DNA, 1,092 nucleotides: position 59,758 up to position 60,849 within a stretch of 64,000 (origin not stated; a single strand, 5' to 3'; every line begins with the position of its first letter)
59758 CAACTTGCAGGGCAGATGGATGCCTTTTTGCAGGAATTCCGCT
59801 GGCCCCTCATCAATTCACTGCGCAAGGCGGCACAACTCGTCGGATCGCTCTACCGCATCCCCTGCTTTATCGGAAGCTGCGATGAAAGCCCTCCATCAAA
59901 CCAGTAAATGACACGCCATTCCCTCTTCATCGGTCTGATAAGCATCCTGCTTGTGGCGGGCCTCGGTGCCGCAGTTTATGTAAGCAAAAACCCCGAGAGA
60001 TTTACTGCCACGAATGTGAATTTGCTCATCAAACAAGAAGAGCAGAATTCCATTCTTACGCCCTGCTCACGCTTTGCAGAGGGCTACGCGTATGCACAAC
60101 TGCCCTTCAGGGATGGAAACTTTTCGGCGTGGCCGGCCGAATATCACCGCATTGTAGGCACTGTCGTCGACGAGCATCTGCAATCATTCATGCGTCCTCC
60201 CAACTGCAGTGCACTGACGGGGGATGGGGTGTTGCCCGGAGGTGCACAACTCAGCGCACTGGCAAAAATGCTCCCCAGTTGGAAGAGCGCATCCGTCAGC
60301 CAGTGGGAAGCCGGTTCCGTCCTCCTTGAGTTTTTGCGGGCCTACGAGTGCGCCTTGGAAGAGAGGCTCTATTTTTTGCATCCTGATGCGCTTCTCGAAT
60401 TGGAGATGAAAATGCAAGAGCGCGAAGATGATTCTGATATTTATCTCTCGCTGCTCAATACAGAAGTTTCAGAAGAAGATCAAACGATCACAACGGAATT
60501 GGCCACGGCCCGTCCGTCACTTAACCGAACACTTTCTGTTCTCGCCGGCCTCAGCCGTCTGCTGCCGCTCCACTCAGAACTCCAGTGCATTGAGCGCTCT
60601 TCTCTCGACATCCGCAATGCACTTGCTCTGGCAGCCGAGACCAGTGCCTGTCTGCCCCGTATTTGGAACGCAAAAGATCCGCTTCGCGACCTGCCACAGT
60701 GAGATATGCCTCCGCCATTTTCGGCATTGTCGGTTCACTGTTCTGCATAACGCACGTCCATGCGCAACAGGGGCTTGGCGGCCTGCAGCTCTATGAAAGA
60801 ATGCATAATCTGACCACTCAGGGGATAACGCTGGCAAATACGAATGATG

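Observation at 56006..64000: Five-gene translationally coupled operon of secreted Cys-rich proteins with no recognisable family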

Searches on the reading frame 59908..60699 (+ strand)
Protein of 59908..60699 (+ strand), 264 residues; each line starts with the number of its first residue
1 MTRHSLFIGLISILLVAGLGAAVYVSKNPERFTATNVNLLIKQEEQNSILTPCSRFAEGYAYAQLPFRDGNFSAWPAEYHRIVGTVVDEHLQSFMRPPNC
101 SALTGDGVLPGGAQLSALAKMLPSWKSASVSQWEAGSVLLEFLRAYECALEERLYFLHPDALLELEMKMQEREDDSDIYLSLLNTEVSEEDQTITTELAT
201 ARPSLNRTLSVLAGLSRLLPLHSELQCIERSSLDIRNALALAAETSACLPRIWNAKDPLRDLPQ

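Call 5: search_protein_families(library=pfam, proteins=[window:59908-60699:+], max_evalue=1)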
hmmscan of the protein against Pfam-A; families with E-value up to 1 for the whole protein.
window:59908-60699:+ (264 aa): 0 families

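Call 6: search_protein_families(library=ncbifam, proteins=[window:59908-60699:+], max_evalue=1)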
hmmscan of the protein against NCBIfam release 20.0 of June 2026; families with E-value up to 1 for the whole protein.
window:59908-60699:+ (264 aa): 0 families

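Call 10: find_encoding_contigs(protein=window:59908-60699:+, flank=10000, max_places=6)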
Protein window:59908-60699:+ (264 aa): 6 contigs read that carry it; 4 places shown.
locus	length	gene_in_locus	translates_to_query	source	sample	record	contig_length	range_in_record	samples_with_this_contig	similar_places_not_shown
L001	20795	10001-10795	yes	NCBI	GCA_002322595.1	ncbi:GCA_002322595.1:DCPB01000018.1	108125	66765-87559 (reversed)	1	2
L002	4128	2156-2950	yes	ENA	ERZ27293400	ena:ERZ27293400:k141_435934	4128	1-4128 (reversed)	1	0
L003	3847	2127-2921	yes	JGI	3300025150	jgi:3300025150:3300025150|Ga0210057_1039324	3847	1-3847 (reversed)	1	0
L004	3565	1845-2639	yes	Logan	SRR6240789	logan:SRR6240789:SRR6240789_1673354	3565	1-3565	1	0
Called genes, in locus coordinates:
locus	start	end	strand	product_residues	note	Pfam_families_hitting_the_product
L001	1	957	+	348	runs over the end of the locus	PF03033:Glyco_transf_28, PF13579:Glyco_trans_4_4 (weak), PF04101:Glyco_tran_28_C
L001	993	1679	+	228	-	PF00160:Pro_isomerase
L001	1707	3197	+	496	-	PF00749:tRNA-synt_1c, PF19269:Anticodon_2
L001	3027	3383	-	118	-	-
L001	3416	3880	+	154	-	-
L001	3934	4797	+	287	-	PF01565:FAD_binding_4, PF02873:MurB_C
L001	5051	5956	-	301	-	PF00436:SSB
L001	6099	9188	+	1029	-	-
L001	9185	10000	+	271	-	-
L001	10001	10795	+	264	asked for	-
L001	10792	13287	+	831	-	-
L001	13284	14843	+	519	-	-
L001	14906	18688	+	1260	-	PF02811:PHP, PF07733:DNA_pol3_alpha, PF17657:DNA_pol3_finger, PF14579:HHH_6, PF01336:tRNA_anti-codon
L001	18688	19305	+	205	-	PF01300:Sua5_yciO_yrdC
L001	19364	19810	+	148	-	PF22811:Zn_ribbon_NrdR, PF03477:ATP-cone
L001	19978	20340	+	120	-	PF05635:23S_rRNA_IVP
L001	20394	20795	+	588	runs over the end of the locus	PF01336:tRNA_anti-codon, PF00152:tRNA-synt_2, PF02938:GAD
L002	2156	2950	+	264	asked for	-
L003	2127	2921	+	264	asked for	-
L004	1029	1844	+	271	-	-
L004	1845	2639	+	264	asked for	-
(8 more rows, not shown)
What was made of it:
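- Checked: On the source contig (GCA_002322595.1 DCPB01000018.1, locus L001) it is 519 aa and is followed after 62 nt by dnaE (call 10). Context: divergent ssb and core flanking genes are confirmed (call 10).
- Located in a core region containing murB and a murG-like gene (call 10).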

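Call 38: search_solved_structures(query=A5, max_evalue=1, show_alignments=1)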
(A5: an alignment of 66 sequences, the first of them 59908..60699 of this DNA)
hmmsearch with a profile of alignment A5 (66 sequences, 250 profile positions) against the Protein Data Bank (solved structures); distinct sequences matched with E-value up to 1: 2.
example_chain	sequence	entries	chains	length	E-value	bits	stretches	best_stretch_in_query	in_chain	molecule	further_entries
6gzf_A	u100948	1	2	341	0.34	13.6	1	37-128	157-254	Glutathione S-transferase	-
7bhy_A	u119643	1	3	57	0.46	13.1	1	153-194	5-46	Deoxyribonucleoside regulator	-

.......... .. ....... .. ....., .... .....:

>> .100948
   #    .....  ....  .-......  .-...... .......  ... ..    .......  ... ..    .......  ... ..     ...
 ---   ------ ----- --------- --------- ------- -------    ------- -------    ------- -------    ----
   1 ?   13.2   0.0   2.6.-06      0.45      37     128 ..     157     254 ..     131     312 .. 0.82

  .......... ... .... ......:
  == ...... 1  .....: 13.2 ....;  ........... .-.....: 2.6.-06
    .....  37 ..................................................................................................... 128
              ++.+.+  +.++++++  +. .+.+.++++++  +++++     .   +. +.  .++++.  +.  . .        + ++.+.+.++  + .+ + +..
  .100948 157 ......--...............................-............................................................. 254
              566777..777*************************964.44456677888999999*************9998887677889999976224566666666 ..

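Call 39: search_solved_structures(query=A6, max_evalue=1, show_alignments=1)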
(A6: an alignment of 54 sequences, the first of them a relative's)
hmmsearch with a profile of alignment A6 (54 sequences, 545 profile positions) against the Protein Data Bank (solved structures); distinct sequences matched with E-value up to 1: 2.
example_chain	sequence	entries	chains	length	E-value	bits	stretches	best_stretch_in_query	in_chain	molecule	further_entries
3wjv_A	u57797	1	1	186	0.62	12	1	346-394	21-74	Outer-membrane lipoprotein LolB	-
8glt_1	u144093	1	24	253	0.91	11.4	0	12-70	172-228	C2-chlorophyll-comp_O32-15_ctermHis, polyalanine model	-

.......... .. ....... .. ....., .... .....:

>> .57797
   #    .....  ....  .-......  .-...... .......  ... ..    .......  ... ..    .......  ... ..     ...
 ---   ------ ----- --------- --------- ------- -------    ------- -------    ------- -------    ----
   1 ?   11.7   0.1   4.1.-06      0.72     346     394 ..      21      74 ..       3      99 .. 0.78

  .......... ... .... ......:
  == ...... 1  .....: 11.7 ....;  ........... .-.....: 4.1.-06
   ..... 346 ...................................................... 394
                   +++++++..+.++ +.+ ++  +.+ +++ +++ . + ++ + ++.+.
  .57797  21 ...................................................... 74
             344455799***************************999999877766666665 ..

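Call 45: search_protein_families(library=pfam, alignment_id=A6, max_evalue=0.01)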
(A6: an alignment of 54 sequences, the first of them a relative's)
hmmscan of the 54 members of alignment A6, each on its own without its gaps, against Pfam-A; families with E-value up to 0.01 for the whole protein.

A. member 1, L001:13284-14840:+ (519 aa): 0 families

B. families by the number of members that match (of 54 scanned): 1 family
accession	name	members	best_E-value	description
PF13948.11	DUF4215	1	4.6e-07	Domain of unknown function (DUF4215)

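Call 47: search_protein_families(library=pfam, alignment_id=A5, max_evalue=0.01)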
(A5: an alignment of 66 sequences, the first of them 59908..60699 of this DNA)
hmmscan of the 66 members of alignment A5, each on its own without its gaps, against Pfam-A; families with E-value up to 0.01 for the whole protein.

A. member 1, window:59908-60699:+ (264 aa): 0 families

B. families by the number of members that match (of 66 scanned): 2 families
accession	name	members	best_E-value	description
PF21335.2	ATPD_C_metazoa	1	0.0044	Metazoan delta subunit of F1F0-ATP synthase, C-terminal domain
PF00620.32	RhoGAP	1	0.007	RhoGAP domain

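Call 72: search_protein_families(library=phrogs, proteins=[window:59908-60699:+, L001:13284-14840:+], max_evalue=0.1)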
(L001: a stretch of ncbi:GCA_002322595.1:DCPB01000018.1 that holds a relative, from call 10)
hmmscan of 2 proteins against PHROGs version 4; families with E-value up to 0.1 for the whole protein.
window:59908-60699:+ (264 aa): 0 families

L001:13284-14840:+ (519 aa): 0 families

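Call 73: search_protein_families(library=padloc, proteins=[window:59908-60699:+, L001:13284-14840:+], max_evalue=0.1)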
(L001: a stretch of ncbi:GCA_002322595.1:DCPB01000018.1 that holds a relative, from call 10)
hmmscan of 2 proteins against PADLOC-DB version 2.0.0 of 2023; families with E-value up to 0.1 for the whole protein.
window:59908-60699:+ (264 aa): 0 families

L001:13284-14840:+ (519 aa): 0 families
